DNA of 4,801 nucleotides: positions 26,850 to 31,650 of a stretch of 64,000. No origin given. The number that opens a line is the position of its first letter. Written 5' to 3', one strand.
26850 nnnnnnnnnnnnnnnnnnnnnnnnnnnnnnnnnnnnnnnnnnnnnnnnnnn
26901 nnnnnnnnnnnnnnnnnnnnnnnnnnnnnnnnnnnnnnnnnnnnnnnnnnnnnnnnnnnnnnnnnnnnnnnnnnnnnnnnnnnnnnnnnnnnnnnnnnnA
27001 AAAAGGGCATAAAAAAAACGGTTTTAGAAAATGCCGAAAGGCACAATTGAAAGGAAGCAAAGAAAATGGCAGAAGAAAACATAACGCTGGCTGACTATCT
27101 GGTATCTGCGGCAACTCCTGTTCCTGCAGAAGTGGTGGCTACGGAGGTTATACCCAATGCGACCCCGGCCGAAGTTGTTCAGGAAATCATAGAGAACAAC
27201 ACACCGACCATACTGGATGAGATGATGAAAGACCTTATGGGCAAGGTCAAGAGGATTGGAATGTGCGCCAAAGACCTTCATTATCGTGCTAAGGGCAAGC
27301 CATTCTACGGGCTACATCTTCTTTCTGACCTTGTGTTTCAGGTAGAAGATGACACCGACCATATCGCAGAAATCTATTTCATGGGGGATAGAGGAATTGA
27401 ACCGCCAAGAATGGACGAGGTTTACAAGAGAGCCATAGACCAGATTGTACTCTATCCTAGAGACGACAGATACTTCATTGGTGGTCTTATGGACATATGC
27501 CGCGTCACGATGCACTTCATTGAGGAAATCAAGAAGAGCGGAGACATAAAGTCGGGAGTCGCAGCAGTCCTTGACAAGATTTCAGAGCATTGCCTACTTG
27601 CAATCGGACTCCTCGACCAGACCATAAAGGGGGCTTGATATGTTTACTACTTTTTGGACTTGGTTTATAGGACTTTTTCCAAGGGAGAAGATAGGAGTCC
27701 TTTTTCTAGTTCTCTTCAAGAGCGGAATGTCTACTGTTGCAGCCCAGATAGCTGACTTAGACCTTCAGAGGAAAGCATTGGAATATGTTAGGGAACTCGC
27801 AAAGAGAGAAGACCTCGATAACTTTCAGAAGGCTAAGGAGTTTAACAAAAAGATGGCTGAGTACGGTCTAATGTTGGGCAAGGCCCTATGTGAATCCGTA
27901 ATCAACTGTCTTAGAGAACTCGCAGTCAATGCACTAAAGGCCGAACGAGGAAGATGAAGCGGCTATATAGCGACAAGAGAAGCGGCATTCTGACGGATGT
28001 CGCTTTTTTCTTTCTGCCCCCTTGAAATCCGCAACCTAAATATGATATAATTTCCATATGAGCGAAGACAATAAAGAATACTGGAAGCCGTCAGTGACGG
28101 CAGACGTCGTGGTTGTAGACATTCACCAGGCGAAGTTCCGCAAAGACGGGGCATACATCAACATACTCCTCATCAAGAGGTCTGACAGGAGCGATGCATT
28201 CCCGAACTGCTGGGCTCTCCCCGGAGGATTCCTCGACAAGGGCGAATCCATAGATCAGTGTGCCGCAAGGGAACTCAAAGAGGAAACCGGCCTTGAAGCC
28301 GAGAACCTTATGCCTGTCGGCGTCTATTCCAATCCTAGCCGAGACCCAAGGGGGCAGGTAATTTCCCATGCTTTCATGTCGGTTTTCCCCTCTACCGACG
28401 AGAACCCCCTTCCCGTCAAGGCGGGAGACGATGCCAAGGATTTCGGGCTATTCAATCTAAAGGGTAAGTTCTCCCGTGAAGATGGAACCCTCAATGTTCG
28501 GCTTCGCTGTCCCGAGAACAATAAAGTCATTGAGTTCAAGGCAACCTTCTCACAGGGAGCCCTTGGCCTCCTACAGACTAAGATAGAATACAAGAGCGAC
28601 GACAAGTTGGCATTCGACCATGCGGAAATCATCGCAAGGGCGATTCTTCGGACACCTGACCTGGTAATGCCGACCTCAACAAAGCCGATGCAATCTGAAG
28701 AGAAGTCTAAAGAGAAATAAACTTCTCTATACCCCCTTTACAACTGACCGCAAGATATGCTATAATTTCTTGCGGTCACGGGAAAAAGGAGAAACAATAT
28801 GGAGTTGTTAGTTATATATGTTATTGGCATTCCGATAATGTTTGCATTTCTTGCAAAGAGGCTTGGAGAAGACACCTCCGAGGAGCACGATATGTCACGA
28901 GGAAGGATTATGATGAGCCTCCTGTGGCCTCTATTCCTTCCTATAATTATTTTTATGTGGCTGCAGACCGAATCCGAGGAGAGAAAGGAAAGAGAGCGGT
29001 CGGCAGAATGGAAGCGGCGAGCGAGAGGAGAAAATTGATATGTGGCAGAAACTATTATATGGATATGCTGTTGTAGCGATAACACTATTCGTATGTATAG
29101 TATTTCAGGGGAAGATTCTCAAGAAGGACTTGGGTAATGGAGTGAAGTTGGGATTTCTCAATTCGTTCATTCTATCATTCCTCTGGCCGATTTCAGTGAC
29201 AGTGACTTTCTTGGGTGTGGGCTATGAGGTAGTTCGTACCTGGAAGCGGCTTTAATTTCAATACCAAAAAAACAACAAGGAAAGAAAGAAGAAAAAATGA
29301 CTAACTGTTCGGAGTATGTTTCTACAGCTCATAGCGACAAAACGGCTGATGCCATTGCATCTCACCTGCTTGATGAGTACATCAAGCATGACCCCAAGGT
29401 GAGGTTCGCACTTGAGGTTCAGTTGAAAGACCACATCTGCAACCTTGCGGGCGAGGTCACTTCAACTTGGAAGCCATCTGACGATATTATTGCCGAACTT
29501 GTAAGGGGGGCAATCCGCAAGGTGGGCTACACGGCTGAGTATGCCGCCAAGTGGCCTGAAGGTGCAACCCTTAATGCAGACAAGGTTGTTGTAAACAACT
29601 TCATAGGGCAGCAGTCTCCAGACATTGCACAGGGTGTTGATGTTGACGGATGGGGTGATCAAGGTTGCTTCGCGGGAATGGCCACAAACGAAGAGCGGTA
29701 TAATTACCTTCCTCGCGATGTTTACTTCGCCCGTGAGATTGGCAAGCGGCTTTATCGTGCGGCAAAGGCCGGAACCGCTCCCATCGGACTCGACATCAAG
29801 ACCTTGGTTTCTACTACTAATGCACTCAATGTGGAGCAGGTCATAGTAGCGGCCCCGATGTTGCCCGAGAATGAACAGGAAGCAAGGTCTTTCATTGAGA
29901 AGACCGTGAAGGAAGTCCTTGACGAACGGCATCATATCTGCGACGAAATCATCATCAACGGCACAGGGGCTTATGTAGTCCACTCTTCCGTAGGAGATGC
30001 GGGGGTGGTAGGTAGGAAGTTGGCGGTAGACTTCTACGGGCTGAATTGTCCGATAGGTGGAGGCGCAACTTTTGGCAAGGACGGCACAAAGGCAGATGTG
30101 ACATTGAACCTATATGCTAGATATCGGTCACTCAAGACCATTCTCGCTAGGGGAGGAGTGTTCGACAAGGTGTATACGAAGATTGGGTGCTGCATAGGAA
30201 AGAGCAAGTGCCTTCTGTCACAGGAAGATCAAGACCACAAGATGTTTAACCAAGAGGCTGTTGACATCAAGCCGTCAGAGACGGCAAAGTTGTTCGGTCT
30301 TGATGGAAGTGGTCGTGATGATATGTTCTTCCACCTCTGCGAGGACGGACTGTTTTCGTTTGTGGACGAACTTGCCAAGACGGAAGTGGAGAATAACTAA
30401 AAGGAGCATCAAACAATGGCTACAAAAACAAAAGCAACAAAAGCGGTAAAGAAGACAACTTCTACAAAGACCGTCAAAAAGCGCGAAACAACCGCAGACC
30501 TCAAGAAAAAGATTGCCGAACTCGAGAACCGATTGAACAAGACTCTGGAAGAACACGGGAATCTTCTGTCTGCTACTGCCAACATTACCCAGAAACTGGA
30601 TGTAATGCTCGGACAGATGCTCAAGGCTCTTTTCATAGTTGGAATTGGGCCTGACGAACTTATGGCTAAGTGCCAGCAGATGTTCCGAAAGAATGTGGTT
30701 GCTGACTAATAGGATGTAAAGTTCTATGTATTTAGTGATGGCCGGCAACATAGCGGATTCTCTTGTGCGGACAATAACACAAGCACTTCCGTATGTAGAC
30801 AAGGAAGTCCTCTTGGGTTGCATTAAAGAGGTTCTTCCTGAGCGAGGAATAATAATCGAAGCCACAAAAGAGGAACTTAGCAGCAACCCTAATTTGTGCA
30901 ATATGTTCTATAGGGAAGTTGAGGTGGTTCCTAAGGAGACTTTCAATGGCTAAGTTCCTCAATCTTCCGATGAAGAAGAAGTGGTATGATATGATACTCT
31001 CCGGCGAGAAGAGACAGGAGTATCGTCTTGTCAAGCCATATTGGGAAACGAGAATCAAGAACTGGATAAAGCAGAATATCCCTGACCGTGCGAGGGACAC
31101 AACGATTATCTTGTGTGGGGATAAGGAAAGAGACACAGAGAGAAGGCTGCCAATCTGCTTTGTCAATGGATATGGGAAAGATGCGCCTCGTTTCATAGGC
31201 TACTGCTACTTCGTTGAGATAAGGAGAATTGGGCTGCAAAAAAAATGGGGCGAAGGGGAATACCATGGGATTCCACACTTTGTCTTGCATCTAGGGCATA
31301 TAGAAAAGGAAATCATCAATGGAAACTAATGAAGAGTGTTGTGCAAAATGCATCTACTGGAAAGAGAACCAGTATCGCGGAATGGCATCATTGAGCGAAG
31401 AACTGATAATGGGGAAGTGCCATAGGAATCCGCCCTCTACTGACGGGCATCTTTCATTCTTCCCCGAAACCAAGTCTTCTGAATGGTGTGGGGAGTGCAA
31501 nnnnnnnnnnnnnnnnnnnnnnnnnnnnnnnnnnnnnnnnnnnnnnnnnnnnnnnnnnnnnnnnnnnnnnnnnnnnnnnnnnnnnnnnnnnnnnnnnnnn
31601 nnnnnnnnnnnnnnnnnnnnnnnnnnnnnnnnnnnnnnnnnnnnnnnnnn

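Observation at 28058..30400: NUDIX hydrolase and a phage SAM synthetase (MetK) in an anti-defence-flavoured neighbourhood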

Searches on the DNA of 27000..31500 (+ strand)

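Call 8: search_dna_similar(query=window:27000-31500:+, collection=phages, mode=near, max_rows=15)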
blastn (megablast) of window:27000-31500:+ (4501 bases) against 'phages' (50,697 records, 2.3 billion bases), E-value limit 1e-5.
No match.

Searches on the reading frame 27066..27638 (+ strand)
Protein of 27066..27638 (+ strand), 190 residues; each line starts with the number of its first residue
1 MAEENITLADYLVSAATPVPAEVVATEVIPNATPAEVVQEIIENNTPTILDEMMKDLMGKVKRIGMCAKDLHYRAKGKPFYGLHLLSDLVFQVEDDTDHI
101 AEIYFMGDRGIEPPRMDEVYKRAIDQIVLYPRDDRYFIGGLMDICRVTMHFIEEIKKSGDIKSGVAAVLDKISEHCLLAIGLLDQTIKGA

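Call 3: search_protein_families(library=pfam, proteins=[window:27066-27638:+], max_evalue=0.01)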
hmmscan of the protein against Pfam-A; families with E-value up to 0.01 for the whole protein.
window:27066-27638:+ (190 aa): 0 families

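Call 4: search_protein_families(library=phrogs, proteins=[window:27066-27638:+], max_evalue=0.01)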
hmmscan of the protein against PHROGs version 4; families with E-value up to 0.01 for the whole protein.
window:27066-27638:+ (190 aa): 1 family
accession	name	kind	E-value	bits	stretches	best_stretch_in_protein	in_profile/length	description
phrog_3636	-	DNA, RNA and nucleotide metabolism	1.2e-05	26.5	1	50-106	8-65/149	DNA binding protein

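Call 50: search_protein_families(library=padloc, proteins=[window:27066-27638:+], max_evalue=0.01)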
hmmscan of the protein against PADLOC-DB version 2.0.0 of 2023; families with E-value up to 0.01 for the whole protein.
window:27066-27638:+ (190 aa): 0 families

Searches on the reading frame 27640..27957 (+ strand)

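Call 3: search_protein_families(library=pfam, proteins=[window:27640-27957:+], max_evalue=0.01)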
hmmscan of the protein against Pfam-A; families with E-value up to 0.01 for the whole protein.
window:27640-27957:+ (105 aa): 0 families

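Call 4: search_protein_families(library=phrogs, proteins=[window:27640-27957:+], max_evalue=0.01)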
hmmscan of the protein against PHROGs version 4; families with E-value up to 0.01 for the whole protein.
window:27640-27957:+ (105 aa): 0 families

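Call 50: search_protein_families(library=padloc, proteins=[window:27640-27957:+], max_evalue=0.01)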
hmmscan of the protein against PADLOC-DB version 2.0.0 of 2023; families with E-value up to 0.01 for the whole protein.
window:27640-27957:+ (105 aa): 1 family
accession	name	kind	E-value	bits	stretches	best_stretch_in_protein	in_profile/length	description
PDLC00640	ZorA2|ZorA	-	0.00058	16.6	1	41-96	169-224/590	MotA/ExbB/TolQ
